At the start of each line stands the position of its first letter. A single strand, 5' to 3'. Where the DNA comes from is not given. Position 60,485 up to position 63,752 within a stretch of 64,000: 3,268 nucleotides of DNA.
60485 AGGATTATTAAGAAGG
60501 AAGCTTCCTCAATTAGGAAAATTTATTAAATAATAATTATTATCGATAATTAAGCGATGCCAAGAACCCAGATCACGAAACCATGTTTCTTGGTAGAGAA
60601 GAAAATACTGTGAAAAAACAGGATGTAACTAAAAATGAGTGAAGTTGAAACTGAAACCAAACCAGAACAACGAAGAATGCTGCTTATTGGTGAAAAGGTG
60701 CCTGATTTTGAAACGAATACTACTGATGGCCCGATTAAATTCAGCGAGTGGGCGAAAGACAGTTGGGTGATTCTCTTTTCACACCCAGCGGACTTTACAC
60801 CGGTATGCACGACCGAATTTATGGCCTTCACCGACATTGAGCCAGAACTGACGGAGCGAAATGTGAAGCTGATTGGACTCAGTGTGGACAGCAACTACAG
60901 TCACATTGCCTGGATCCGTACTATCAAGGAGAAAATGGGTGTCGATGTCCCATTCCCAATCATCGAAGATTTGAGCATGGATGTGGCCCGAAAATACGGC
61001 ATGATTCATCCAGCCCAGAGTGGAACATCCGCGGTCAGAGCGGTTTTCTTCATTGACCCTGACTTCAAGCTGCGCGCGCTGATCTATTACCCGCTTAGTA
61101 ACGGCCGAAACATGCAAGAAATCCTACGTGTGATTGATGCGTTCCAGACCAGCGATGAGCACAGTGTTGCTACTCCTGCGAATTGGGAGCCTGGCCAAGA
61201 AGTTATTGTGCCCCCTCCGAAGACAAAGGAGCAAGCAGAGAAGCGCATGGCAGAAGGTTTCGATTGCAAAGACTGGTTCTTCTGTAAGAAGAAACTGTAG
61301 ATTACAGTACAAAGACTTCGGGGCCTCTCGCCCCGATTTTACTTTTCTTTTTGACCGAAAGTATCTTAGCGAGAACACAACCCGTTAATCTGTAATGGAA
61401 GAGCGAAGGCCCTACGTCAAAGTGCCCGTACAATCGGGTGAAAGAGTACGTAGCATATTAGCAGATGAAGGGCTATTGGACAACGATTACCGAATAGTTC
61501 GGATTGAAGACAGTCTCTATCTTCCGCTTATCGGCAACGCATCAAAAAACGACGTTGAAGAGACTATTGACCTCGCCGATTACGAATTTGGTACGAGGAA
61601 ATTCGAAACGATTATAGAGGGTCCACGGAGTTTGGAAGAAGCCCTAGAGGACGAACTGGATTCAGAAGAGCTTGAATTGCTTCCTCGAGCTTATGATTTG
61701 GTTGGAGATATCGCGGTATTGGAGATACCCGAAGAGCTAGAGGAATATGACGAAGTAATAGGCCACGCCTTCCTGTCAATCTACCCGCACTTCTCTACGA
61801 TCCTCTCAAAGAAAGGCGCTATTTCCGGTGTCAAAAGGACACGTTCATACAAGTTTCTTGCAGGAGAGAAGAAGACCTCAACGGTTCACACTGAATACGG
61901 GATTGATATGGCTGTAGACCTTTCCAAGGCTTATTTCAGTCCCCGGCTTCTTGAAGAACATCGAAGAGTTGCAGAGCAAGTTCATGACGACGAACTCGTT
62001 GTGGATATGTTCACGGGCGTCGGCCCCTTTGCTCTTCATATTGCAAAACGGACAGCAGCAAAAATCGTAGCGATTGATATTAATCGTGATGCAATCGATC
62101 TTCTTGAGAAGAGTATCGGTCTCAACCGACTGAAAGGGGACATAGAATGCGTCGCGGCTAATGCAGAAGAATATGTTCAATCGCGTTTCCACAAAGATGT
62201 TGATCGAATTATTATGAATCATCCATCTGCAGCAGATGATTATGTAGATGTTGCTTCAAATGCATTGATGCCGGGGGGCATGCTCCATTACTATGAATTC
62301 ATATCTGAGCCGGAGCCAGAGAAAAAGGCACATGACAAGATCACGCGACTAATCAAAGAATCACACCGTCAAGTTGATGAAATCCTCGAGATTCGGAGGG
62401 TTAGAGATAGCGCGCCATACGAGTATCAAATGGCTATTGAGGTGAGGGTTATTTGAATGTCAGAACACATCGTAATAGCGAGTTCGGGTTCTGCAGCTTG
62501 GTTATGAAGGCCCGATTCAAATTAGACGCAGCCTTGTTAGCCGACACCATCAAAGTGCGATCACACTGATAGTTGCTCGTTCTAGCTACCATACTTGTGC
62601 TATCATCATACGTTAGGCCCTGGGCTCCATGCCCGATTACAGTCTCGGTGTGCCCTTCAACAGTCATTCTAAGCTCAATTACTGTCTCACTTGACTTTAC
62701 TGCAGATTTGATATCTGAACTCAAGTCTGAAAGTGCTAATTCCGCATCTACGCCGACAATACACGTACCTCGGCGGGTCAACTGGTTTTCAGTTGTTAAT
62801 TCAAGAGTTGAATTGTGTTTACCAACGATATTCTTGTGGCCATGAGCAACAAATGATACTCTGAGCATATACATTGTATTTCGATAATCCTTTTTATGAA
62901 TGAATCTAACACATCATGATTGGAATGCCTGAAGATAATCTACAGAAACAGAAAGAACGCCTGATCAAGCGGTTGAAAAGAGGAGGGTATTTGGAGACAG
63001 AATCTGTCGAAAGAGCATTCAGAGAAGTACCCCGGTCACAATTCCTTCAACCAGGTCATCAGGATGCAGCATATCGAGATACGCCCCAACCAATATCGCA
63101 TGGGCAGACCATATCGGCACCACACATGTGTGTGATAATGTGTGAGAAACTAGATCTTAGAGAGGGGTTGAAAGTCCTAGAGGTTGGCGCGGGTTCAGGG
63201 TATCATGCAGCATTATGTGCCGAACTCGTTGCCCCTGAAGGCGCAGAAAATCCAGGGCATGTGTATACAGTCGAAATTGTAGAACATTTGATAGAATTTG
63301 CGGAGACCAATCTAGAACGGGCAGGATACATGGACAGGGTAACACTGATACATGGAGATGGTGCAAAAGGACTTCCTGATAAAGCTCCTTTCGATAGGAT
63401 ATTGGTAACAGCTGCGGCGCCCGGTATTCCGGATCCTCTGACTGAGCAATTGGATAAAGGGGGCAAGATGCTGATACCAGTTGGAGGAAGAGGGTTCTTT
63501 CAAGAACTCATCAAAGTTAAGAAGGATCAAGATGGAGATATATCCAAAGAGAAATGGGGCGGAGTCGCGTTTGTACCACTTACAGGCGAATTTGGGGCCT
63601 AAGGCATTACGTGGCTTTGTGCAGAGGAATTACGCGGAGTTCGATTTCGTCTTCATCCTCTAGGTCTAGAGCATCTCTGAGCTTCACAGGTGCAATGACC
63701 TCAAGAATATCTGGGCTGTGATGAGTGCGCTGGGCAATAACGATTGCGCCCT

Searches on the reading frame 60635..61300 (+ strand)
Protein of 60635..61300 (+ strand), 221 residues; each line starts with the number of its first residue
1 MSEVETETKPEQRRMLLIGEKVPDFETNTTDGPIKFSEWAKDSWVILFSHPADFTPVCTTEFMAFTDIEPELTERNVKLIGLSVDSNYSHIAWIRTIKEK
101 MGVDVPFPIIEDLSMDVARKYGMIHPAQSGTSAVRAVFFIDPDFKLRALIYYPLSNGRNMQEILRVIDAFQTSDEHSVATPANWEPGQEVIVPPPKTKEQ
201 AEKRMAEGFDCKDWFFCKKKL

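Call 74: search_protein_families(library=pfam, proteins=[window:60635-61300:+], max_evalue=0.00001)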
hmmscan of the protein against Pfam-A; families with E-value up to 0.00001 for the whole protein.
window:60635-61300:+ (221 aa): 3 families
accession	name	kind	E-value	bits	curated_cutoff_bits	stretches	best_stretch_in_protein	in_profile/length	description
PF00578.27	AhpC-TSA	-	7e-32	110.4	26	1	18-148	1-123/124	AhpC/TSA family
PF10417.14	1-cysPrx_C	-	3.3e-16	59.4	21.1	1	169-208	1-41/41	C-terminal domain of 1-Cys peroxiredoxin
PF08534.16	Redoxin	-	7.9e-14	52.1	26.6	1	19-155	3-137/148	Redoxin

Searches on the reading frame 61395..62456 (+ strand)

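Call 74: search_protein_families(library=pfam, proteins=[window:61395-62456:+], max_evalue=0.00001)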
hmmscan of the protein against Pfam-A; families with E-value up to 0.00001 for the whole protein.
window:61395-62456:+ (353 aa): 5 families
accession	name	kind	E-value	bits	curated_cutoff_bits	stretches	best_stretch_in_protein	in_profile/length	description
PF02475.24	TRM5-TYW2_MTfase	-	3.1e-41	141.5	28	1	163-325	1-161/164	TRM5/TYW2 methyltransferase domain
PF25133.1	TYW2_N_2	-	5.4e-22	78.1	27.7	1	80-159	1-78/79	TYW2 N-terminal domain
PF18093.7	Trm5_N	-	2e-12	47.1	22.7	1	8-49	2-43/47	tRNA methyltransferase 5 N-terminal domain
PF05175.20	MTS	-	3.7e-07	30.4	23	1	198-282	31-112/170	Methyltransferase small domain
PF13649.12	Methyltransf_25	-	9.4e-06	26.7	27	0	202-295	1-97/97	Methyltransferase domain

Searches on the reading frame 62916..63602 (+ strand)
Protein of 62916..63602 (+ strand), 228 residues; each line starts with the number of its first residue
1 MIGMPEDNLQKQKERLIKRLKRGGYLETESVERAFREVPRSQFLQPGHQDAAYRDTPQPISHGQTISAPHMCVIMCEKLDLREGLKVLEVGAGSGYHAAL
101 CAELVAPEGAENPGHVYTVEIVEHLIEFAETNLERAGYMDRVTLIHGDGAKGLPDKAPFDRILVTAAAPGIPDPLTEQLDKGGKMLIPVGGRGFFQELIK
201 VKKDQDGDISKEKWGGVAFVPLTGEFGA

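Call 74: search_protein_families(library=pfam, proteins=[window:62916-63602:+], max_evalue=0.00001)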
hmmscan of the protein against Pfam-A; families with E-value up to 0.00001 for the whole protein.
window:62916-63602:+ (228 aa): 4 families
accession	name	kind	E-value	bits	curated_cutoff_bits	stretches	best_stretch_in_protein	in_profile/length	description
PF01135.25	PCMT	-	7.5e-64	215.8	20.3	1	12-225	2-208/210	Protein-L-isoaspartate(D-aspartate) O-methyltransferase (PCMT)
PF13847.12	Methyltransf_31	-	1.7e-09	37.9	27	1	82-173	2-89/145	Methyltransferase domain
PF13649.12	Methyltransf_25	-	3.3e-07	31.3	27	1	87-169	1-75/97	Methyltransferase domain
PF08704.16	GCD14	-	3.8e-06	27.2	26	1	68-149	26-101/247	tRNA methyltransferase complex GCD14 subunit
